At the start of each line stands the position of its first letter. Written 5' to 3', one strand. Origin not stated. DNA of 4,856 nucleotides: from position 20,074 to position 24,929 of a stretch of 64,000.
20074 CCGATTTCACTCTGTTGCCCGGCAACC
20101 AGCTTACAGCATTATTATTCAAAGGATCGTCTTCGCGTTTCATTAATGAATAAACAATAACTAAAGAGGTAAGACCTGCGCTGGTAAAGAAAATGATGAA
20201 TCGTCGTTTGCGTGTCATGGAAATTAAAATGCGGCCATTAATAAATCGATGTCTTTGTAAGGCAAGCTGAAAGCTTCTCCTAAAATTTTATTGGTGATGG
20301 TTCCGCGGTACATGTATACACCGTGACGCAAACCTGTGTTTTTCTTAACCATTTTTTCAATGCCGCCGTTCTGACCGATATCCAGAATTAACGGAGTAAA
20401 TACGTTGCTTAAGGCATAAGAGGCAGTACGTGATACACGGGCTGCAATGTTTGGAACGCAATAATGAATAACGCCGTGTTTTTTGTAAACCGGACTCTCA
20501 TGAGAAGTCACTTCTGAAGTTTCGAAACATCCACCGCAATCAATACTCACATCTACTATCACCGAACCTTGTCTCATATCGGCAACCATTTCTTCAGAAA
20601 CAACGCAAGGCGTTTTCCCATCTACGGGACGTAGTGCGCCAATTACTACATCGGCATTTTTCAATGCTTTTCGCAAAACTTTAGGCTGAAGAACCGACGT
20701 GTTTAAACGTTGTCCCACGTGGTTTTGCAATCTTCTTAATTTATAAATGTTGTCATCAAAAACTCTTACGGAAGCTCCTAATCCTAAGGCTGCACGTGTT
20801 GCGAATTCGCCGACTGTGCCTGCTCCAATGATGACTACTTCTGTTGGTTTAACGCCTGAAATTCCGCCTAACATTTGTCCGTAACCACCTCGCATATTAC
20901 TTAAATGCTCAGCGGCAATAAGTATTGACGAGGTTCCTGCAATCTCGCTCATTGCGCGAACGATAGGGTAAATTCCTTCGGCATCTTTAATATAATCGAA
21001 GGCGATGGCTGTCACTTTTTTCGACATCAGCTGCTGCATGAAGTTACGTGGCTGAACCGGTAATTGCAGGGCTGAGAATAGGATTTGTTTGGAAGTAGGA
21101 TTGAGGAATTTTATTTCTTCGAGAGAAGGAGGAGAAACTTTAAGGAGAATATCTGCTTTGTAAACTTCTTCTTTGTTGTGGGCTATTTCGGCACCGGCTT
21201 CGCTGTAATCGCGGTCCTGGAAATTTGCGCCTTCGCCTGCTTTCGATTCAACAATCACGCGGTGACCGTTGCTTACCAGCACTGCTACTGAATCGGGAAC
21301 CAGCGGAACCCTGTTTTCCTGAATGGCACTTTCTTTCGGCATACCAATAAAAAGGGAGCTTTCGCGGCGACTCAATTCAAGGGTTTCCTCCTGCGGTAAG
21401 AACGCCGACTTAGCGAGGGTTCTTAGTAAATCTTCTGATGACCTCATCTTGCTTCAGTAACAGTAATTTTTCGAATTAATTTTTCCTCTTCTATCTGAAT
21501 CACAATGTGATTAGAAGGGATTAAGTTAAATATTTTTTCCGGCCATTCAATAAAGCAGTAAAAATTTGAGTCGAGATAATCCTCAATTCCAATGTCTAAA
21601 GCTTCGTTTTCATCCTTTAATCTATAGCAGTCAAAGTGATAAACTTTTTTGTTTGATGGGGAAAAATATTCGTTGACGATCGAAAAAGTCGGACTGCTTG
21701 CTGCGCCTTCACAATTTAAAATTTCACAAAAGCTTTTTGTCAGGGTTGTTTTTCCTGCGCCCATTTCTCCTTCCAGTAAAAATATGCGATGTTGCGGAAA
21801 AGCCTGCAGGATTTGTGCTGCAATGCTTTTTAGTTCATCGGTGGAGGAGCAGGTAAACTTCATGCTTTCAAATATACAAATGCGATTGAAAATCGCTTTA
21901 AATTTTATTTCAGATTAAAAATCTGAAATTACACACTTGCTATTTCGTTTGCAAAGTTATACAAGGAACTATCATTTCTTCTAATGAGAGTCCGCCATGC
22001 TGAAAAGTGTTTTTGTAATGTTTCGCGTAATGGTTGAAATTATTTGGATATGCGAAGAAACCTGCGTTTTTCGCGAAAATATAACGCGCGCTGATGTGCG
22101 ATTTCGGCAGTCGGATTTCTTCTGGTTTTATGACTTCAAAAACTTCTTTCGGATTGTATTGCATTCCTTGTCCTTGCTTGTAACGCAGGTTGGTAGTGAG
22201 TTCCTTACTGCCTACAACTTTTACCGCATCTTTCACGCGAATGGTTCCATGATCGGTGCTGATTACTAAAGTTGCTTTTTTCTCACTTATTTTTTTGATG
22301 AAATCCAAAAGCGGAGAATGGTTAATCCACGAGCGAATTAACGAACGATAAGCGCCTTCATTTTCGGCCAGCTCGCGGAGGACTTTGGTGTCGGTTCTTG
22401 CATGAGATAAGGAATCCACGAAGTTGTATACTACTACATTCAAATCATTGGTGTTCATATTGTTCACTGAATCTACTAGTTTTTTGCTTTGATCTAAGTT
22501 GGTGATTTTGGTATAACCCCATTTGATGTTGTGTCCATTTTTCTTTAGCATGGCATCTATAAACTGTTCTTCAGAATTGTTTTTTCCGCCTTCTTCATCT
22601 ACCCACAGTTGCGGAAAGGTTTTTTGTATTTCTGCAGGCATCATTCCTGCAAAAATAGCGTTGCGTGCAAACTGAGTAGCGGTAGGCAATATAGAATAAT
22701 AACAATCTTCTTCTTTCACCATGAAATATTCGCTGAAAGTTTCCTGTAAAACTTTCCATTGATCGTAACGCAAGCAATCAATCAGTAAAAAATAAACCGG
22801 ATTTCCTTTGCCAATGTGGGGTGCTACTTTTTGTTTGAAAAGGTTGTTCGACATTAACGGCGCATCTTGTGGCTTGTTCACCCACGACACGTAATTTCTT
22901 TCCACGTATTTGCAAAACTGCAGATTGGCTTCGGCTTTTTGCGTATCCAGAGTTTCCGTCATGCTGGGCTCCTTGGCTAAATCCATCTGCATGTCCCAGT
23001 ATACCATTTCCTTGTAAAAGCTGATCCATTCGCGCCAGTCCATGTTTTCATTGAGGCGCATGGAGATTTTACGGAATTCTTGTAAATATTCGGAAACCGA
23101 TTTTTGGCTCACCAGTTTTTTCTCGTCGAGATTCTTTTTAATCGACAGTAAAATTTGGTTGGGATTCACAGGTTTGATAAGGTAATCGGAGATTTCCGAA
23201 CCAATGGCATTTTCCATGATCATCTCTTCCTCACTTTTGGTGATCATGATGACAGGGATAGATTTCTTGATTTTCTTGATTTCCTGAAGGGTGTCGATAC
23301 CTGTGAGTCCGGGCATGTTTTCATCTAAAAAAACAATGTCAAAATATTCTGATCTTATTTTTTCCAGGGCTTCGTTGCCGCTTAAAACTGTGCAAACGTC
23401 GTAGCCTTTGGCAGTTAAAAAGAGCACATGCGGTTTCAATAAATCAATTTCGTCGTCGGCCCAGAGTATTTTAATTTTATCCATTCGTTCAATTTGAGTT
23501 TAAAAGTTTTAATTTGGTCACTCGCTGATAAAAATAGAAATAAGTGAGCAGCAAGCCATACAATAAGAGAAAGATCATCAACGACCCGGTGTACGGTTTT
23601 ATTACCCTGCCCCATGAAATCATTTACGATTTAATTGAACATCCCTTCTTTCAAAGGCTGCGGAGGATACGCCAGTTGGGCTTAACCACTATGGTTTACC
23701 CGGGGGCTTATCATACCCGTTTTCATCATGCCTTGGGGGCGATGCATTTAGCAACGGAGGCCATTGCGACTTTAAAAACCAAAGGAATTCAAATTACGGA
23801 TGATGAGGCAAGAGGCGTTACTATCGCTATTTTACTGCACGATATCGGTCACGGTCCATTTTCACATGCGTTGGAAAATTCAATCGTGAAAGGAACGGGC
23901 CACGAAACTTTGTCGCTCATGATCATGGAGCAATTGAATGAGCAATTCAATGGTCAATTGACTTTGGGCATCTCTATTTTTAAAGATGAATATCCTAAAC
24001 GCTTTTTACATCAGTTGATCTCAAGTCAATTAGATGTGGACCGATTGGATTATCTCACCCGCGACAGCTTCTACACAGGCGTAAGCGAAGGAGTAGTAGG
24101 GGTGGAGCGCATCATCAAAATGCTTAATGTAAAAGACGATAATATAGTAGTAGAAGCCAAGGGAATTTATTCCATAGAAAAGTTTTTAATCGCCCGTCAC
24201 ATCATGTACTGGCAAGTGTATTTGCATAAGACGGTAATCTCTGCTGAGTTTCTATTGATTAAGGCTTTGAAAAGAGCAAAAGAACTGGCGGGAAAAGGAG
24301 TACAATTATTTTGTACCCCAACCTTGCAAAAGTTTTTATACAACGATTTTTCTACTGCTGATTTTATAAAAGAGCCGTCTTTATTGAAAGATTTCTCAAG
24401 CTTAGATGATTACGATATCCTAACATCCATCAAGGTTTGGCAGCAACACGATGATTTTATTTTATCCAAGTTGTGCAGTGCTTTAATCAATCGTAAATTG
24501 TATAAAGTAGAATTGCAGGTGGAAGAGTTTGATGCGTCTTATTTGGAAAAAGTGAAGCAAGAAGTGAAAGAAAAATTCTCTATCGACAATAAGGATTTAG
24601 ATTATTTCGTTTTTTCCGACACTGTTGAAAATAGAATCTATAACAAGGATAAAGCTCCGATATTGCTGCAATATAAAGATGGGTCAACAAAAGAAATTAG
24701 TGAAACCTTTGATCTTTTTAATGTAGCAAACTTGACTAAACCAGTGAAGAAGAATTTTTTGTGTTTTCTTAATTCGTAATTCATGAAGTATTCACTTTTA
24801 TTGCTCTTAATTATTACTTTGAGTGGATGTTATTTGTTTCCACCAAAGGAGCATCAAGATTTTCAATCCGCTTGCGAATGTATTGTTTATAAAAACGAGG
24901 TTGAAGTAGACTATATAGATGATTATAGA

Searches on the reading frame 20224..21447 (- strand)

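Call 70: search_protein_families(library=pfam, proteins=[window:20224-21447:-], max_evalue=0.00001)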
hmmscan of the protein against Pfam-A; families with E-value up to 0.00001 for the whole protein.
window:20224-21447:- (407 aa): 4 families
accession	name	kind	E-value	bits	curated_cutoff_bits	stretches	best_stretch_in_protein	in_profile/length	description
PF01262.27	AlaDh_PNT_C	-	6e-67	225.6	23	1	174-387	1-214/214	Alanine dehydrogenase/PNT, C-terminal domain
PF05222.21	AlaDh_PNT_N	-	4.6e-35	121.2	30.4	1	35-170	1-136/136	Alanine dehydrogenase/PNT, N-terminal domain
PF02826.25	2-Hacid_dh_C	-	4.2e-06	26.7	25.1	1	198-301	33-127/178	D-isomer specific 2-hydroxyacid dehydrogenase, NAD binding domain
PF03807.23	F420_oxidored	-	8.6e-06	26.7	21.6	0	204-301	2-92/94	NADP oxidoreductase coenzyme F420-dependent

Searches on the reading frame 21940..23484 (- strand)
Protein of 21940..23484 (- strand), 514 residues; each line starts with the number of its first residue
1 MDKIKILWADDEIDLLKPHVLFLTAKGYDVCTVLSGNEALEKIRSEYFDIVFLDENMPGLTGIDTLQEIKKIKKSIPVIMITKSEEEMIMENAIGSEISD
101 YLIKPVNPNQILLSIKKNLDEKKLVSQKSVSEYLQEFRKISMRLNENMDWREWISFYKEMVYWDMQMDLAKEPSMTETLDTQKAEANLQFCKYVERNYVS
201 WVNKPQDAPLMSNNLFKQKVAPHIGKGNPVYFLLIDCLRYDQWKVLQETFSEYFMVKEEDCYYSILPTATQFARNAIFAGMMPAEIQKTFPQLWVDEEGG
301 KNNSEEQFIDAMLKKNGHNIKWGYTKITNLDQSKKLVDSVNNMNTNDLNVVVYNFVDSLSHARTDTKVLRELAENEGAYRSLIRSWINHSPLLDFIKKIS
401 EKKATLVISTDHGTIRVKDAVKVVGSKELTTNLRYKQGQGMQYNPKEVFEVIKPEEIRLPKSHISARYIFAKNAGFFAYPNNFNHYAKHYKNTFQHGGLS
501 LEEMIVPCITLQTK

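Call 70: search_protein_families(library=pfam, proteins=[window:21940-23484:-], max_evalue=0.00001)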
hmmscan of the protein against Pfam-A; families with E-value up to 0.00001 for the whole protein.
window:21940-23484:- (514 aa): 2 families
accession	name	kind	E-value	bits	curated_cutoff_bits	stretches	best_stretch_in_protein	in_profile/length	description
PF08665.17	PglZ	-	6.4e-25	88.6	25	1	230-420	3-178/179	PglZ domain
PF00072.30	Response_reg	-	8.2e-24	84.4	30.2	1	6-115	1-110/111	Response regulator receiver domain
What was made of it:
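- Closest known: PorX/PorY control of the type IX secretion system. Same: A PorX-type gene (REC plus PglZ) lies about 5 kb away at 21940-23484 (call 70).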

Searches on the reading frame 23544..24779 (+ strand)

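Call 70: search_protein_families(library=pfam, proteins=[window:23544-24779:+], max_evalue=0.00001)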
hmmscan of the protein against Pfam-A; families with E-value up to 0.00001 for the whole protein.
window:23544-24779:+ (411 aa): 2 families
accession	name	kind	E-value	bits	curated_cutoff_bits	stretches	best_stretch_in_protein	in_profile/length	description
PF19276.4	HD_assoc_2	-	1.6e-12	47.8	23.1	1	187-246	3-62/222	HD associated region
PF01966.28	HD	-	3e-06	28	22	1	59-135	1-73/116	HD domain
